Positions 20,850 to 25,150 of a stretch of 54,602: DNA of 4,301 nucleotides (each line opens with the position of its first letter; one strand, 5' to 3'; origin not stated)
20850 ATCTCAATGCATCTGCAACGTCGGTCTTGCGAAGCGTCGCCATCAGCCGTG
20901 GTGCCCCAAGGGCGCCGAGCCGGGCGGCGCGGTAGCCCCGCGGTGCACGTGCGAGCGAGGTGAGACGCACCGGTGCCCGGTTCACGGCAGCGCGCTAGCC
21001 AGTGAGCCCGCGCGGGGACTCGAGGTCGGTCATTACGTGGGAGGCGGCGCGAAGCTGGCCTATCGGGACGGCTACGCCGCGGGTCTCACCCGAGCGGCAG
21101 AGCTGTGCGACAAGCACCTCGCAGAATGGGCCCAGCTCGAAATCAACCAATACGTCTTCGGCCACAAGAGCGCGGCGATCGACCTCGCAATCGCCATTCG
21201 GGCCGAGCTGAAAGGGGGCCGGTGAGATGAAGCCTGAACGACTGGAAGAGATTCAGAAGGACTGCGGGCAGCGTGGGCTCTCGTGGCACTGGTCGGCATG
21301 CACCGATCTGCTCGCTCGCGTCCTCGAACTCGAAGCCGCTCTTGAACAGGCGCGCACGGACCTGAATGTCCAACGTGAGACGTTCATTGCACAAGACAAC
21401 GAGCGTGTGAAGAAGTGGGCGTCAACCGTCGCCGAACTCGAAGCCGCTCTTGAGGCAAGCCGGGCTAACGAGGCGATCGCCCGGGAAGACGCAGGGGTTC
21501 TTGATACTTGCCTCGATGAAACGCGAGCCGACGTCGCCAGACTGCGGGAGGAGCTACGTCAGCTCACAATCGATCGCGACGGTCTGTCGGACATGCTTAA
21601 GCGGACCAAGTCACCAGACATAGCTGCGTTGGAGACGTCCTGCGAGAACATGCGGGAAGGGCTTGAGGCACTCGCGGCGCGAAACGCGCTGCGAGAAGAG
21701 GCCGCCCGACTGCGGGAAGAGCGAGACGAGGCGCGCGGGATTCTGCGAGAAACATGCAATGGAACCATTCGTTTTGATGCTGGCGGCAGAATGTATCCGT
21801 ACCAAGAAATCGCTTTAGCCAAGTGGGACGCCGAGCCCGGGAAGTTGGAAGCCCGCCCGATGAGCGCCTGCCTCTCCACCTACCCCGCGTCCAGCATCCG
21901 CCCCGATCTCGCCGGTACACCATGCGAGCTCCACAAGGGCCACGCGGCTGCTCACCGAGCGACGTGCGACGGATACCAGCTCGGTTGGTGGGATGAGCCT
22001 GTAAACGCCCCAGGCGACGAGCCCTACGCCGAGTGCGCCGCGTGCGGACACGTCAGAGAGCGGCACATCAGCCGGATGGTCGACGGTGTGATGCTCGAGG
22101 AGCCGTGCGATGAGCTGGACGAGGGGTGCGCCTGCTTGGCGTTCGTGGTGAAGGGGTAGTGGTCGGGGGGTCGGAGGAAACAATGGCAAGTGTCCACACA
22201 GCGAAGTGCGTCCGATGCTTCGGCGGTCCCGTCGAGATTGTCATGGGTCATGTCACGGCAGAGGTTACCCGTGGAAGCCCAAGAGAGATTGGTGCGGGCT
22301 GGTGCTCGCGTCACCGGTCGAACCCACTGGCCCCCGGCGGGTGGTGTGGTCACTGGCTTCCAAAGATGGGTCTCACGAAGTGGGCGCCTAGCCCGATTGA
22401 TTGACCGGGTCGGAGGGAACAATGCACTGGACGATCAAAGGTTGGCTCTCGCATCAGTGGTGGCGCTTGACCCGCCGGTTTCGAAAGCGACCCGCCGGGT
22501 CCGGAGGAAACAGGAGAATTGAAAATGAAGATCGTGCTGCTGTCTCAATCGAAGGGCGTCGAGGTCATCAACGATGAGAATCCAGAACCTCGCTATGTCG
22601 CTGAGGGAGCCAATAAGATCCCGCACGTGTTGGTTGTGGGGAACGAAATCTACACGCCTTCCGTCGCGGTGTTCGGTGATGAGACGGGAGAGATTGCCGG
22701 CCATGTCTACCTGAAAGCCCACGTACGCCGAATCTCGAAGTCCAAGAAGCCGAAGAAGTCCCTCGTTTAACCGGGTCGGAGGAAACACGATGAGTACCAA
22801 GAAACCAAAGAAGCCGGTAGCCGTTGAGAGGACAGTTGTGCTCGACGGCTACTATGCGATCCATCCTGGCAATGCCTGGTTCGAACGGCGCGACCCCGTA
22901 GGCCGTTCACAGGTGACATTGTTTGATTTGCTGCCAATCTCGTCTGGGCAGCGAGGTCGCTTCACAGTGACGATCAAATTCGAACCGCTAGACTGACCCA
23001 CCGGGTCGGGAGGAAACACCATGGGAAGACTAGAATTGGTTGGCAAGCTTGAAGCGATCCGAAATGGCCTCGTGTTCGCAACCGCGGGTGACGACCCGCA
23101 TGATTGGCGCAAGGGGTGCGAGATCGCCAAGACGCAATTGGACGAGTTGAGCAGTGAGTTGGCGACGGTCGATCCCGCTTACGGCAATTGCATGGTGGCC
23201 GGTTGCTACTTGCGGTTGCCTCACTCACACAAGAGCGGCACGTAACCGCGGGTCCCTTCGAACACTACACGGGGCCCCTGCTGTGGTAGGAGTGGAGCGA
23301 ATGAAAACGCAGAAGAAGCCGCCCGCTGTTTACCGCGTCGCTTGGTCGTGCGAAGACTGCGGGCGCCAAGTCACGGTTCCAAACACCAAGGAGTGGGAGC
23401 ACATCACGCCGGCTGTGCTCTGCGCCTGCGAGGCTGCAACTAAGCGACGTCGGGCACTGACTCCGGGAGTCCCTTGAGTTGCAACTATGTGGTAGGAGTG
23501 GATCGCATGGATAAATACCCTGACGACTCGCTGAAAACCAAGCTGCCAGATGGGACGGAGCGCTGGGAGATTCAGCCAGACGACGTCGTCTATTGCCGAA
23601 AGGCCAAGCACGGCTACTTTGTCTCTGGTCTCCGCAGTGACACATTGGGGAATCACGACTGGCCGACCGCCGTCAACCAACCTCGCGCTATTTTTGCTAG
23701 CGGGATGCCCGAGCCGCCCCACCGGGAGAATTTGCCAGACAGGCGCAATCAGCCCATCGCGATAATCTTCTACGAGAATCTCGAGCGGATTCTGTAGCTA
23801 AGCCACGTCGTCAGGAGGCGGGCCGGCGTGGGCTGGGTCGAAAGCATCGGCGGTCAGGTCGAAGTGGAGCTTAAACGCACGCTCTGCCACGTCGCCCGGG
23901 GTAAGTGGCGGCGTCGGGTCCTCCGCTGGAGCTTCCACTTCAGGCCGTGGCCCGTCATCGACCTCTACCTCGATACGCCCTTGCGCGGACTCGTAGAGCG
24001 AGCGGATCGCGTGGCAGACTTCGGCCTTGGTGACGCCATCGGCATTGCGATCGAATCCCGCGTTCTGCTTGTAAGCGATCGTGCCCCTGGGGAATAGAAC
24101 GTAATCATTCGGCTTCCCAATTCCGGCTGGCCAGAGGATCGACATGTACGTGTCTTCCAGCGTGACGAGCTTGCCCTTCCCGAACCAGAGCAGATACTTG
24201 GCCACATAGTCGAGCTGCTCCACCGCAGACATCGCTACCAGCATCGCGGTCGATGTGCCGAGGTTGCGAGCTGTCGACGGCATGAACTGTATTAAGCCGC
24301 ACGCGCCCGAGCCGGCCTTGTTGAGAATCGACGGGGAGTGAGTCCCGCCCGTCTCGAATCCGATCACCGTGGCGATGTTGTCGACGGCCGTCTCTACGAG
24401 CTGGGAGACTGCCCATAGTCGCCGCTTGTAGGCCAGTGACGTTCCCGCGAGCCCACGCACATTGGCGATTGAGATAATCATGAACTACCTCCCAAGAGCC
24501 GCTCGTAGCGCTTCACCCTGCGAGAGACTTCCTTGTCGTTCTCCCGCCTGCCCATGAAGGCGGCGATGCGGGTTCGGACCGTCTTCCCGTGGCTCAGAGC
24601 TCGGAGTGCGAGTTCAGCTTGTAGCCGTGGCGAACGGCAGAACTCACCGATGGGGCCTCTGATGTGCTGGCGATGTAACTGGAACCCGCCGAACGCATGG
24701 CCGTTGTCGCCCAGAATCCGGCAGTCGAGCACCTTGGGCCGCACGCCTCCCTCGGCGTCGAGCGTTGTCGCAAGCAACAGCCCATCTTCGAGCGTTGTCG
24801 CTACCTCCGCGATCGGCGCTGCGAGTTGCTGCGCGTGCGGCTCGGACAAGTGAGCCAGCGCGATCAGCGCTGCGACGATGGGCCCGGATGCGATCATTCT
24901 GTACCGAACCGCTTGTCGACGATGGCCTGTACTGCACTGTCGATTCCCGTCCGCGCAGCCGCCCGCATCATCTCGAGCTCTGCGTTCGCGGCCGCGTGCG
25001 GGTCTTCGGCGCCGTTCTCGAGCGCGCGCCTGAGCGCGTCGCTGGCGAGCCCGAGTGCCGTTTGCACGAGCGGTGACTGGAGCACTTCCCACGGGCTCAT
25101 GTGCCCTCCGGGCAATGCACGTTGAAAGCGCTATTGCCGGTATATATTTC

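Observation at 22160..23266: Block of small unrelated ORFs, each headed by the same 15-18 bp stop-to-start linker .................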

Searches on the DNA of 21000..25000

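Call 36: search_rna_families(source=window, start=21000, end=25000, threshold=evalue, max_evalue=1)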
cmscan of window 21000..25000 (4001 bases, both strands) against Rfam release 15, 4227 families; matches with E-value up to 1: 0.
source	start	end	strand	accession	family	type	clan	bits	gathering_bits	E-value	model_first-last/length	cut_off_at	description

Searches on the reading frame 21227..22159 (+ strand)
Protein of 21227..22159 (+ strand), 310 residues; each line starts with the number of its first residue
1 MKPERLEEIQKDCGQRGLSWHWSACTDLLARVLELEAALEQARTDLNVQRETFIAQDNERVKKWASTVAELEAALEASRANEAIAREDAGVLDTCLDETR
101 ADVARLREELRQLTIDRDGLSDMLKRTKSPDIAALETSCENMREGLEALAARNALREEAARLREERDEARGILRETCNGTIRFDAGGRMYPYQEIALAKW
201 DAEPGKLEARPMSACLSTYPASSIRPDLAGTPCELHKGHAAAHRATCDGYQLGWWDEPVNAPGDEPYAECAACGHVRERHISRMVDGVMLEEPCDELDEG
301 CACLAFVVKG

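Call 8: search_protein_families(library=pfam, proteins=[window:21227-22159:+], max_evalue=0.001)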
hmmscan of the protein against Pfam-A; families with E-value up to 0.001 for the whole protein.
window:21227-22159:+ (310 aa): 0 families

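Call 10: search_protein_families(library=phrogs, proteins=[window:21227-22159:+], max_evalue=0.01)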
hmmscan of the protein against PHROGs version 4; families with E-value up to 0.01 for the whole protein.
window:21227-22159:+ (310 aa): 0 families

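Call 15: find_encoding_contigs(protein=window:21227-22159:+, flank=6000, max_places=10)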
Protein window:21227-22159:+ (310 aa): 2 contigs read that carry it; 2 places shown.
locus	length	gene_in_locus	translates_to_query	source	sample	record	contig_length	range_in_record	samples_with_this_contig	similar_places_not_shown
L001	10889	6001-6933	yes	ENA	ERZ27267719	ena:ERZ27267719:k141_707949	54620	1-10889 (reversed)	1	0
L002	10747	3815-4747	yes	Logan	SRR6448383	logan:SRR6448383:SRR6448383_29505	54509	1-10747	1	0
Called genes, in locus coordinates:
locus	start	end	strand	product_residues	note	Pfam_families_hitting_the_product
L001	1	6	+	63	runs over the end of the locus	-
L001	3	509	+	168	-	-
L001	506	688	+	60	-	-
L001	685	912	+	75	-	-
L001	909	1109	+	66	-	-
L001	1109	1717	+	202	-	-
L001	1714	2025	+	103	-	-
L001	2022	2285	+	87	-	-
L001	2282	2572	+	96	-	-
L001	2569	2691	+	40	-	-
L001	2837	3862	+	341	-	PF00589:Phage_integrase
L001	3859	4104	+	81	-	-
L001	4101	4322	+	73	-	-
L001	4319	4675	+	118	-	-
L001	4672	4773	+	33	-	-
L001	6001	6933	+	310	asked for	-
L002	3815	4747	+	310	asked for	-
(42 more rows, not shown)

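Call 21: find_related_loci(query=window:21227-22159:+, collection=viral_contigs, flank=10000)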
Query window:21227-22159:+ (310 aa) in viral_contigs; peptide patterns used: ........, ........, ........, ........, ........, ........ (x = any residue, [..] = any of these).
1 stretches matched a pattern, but none encodes a relative of the query by tblastn (E <= 1e-3).

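Call 49: search_protein_families(library=ncbifam, proteins=[window:21227-22159:+], max_evalue=0.01)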
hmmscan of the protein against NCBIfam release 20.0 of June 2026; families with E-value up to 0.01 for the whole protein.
window:21227-22159:+ (310 aa): 3 families
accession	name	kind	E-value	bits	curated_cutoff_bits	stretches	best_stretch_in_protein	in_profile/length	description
TIGR02168.1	SMC_prok_B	equivalog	0.00052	17.9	567.35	1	29-171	762-903/1181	chromosome segregation protein SMC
NF002572.0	PRK02224.1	equivalog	0.0013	17.1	1087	1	35-168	507-637/888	DNA double-strand break repair ATPase Rad50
TIGR02169.1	SMC_prok_A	equivalog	0.0067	14.1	729.4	1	30-167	337-470/1165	chromosome segregation protein SMC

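Call 50: search_protein_families(library=padloc, proteins=[window:21227-22159:+], max_evalue=0.01)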
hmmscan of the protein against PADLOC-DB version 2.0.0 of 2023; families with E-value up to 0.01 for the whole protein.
window:21227-22159:+ (310 aa): 2 families
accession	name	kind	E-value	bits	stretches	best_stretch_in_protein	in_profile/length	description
PDLC00553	JetC2|JetC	-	0.0013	14.7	1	6-213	830-1028/1361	DUF3584 domain; MukB-like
PDLC02663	DndD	-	0.0025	14.7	1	93-182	217-303/675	DndD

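Call 51: search_protein_representatives(protein=window:21227-22156:+)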
Query: 310 residues. Proteins with E-value up to 0.001 (for the whole library): 2; up to 1e-10: 1; up to 1e-30: 1. The best 2 are listed.
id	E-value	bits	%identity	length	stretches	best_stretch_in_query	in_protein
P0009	3.0e-204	693.4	100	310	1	1-310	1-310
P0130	1.7e-08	50.6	72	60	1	267-307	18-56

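Call 53: find_encoding_contigs(protein=P0130, flank=10000, max_places=6)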
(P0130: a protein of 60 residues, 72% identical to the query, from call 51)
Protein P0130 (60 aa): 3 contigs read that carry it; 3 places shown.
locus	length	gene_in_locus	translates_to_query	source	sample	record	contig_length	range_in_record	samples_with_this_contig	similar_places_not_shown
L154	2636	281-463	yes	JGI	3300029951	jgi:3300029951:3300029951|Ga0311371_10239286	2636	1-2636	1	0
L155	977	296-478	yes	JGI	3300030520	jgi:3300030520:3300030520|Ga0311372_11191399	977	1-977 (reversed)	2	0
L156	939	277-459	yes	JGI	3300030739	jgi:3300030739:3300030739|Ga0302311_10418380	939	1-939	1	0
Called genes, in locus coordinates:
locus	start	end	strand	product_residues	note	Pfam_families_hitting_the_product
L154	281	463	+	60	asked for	-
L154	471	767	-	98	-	-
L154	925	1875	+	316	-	PF10258:PHAX_RNA-bd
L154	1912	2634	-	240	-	?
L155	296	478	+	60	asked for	-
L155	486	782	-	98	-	-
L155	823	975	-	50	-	?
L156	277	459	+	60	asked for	-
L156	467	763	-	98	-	-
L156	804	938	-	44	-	?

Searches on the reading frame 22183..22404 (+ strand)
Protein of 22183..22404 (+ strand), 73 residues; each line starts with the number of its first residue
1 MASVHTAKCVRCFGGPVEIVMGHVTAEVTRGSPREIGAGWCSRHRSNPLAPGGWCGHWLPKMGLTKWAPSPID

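Call 10: search_protein_families(library=phrogs, proteins=[window:22183-22404:+], max_evalue=0.01)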
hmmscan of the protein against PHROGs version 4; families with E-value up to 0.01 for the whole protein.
window:22183-22404:+ (73 aa): 0 families

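Call 11: search_protein_families(library=pfam, proteins=[window:22183-22404:+], max_evalue=0.01)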
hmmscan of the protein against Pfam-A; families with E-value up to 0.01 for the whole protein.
window:22183-22404:+ (73 aa): 0 families

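Call 27: list_cluster_members(proteins=[window:22183-22401:+, window:22190-22519:+, window:22422-22574:+, window:22525-22767:+, window:22790-22993:+, window:23021-23242:+, window:23301-23474:+, window:23507-23794:+, window:21227-22156:+, window:23801-24481:-])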
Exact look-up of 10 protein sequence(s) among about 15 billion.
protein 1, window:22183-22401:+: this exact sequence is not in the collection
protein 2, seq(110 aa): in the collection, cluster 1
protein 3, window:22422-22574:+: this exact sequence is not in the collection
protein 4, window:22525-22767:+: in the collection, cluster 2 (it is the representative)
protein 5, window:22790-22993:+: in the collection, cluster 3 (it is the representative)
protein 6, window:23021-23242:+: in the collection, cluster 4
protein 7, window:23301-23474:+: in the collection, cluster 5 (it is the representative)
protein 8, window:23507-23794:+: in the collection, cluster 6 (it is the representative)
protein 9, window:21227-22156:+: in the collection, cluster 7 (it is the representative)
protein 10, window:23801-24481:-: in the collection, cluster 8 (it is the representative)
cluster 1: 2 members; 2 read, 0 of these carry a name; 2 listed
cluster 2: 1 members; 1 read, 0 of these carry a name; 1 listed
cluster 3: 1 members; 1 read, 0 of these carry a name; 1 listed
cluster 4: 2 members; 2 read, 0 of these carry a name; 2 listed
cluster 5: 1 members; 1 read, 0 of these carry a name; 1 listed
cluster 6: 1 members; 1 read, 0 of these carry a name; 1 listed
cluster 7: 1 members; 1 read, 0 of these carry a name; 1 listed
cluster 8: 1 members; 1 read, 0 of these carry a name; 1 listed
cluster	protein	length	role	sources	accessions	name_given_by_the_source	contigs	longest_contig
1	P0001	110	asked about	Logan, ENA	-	-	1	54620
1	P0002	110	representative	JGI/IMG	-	-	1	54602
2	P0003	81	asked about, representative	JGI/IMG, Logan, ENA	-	-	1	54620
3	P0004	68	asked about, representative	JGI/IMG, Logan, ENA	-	-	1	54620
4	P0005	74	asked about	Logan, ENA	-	-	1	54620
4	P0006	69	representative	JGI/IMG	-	-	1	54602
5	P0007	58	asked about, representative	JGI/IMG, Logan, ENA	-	-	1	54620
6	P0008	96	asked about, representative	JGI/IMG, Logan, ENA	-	-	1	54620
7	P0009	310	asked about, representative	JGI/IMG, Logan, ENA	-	-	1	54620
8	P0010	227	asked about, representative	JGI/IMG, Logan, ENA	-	-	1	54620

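Call 49: search_protein_families(library=ncbifam, proteins=[window:22183-22404:+], max_evalue=0.01)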
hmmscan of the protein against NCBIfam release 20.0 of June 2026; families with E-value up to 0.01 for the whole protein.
window:22183-22404:+ (73 aa): 0 families

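Call 50: search_protein_families(library=padloc, proteins=[window:22183-22404:+], max_evalue=0.01)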
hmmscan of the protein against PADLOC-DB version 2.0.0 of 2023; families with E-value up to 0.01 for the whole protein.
window:22183-22404:+ (73 aa): 0 families

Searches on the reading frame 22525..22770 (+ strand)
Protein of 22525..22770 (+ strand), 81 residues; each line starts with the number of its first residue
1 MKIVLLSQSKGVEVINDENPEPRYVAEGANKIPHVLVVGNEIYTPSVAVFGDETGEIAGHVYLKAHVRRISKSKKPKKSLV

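Call 10: search_protein_families(library=phrogs, proteins=[window:22525-22770:+], max_evalue=0.01)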
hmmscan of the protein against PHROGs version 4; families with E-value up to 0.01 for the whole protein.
window:22525-22770:+ (81 aa): 0 families

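Call 11: search_protein_families(library=pfam, proteins=[window:22525-22770:+], max_evalue=0.01)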
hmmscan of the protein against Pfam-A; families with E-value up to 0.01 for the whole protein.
window:22525-22770:+ (81 aa): 0 families

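Call 16: find_encoding_contigs(protein=window:22525-22770:+, flank=6000, max_places=10)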
Protein window:22525-22770:+ (81 aa): 2 contigs read that carry it; 1 place shown.
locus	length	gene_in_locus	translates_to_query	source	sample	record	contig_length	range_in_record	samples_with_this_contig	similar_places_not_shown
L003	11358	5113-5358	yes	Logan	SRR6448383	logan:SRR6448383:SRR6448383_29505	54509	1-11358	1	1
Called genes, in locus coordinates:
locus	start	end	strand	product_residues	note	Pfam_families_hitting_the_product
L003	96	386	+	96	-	-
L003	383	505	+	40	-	-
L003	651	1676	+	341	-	PF00589:Phage_integrase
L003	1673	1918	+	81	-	-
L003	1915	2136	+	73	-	-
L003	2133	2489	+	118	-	-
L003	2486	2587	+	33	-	-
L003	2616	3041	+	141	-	-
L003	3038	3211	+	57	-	-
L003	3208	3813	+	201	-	-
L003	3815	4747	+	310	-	-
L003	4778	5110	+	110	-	-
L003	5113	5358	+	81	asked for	-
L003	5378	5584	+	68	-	-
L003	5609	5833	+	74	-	-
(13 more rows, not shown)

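Call 49: search_protein_families(library=ncbifam, proteins=[window:22525-22770:+], max_evalue=0.01)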
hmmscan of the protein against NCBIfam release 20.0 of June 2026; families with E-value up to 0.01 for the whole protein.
window:22525-22770:+ (81 aa): 0 families

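Call 50: search_protein_families(library=padloc, proteins=[window:22525-22770:+], max_evalue=0.01)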
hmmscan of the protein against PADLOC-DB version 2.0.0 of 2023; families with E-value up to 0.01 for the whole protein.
window:22525-22770:+ (81 aa): 0 families

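Call 97: predict_structure(protein=window:22525-22767:+)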
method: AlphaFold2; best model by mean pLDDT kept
length: 81 residues; sequences in the alignment: 1
mean_pLDDT: 40.6   pTM: 0.22
mean pLDDT of the five models: 40.6, 39.7, 39.6, 38.7, 36.5
residues with pLDDT >= 90: 0; 70-90: 0; 50-70: 8; < 50: 73
segments of 3 or more residues with pLDDT < 50: 1-47, 58-74, 76-81
pLDDT, mean of each block of 10 residues (from residue 1): 35 39 36 40 45 50 39 41 36
secondary structure, 60 per line:
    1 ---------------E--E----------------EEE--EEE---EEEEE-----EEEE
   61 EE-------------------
elements in order: E36-38 E41-43 E47-51 E57-62

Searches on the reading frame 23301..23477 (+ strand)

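Call 10: search_protein_families(library=phrogs, proteins=[window:23301-23477:+], max_evalue=0.01)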
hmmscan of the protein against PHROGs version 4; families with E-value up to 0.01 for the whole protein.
window:23301-23477:+ (58 aa): 1 family
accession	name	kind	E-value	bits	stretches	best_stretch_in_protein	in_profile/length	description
phrog_13626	-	unknown function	0.0046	18.3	1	12-30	48-66/77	-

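Call 11: search_protein_families(library=pfam, proteins=[window:23301-23477:+], max_evalue=0.01)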
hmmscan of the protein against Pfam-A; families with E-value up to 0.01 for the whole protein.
window:23301-23477:+ (58 aa): 0 families

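Call 49: search_protein_families(library=ncbifam, proteins=[window:23301-23477:+], max_evalue=0.01)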
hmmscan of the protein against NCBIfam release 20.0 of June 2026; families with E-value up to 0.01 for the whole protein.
window:23301-23477:+ (58 aa): 0 families

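Call 50: search_protein_families(library=padloc, proteins=[window:23301-23477:+], max_evalue=0.01)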
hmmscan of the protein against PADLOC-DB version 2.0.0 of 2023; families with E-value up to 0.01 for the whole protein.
window:23301-23477:+ (58 aa): 0 families

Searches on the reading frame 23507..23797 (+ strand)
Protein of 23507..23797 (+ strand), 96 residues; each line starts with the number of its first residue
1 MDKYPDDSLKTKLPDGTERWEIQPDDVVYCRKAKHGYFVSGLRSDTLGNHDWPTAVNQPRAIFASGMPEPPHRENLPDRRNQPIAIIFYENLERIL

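Call 10: search_protein_families(library=phrogs, proteins=[window:23507-23797:+], max_evalue=0.01)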
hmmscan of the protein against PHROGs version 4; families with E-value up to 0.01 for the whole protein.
window:23507-23797:+ (96 aa): 0 families

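Call 11: search_protein_families(library=pfam, proteins=[window:23507-23797:+], max_evalue=0.01)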
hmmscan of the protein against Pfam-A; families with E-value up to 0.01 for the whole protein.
window:23507-23797:+ (96 aa): 0 families

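Call 49: search_protein_families(library=ncbifam, proteins=[window:23507-23797:+], max_evalue=0.01)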
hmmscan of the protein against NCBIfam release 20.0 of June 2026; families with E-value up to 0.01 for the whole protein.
window:23507-23797:+ (96 aa): 0 families

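Call 50: search_protein_families(library=padloc, proteins=[window:23507-23797:+], max_evalue=0.01)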
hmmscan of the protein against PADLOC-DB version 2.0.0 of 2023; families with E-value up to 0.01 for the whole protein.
window:23507-23797:+ (96 aa): 0 families

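Call 96: predict_structure(protein=window:23507-23794:+)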
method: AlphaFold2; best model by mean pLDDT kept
length: 96 residues; sequences in the alignment: 1
mean_pLDDT: 51.2   pTM: 0.42
mean pLDDT of the five models: 51.2, 48.3, 44.5, 43.0, 41.5
residues with pLDDT >= 90: 0; 70-90: 1; 50-70: 51; < 50: 44
segments of 3 or more residues with pLDDT < 50: 1-8, 59-66, 72-75, 77-96
pLDDT, mean of each block of 10 residues (from residue 1): 46 67 62 59 52 51 46 48 40 35
secondary structure, 60 per line:
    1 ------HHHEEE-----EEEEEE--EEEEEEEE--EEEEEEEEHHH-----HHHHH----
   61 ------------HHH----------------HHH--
elements in order: E10-12 E18-23 E26-33 E36-43 H52-56
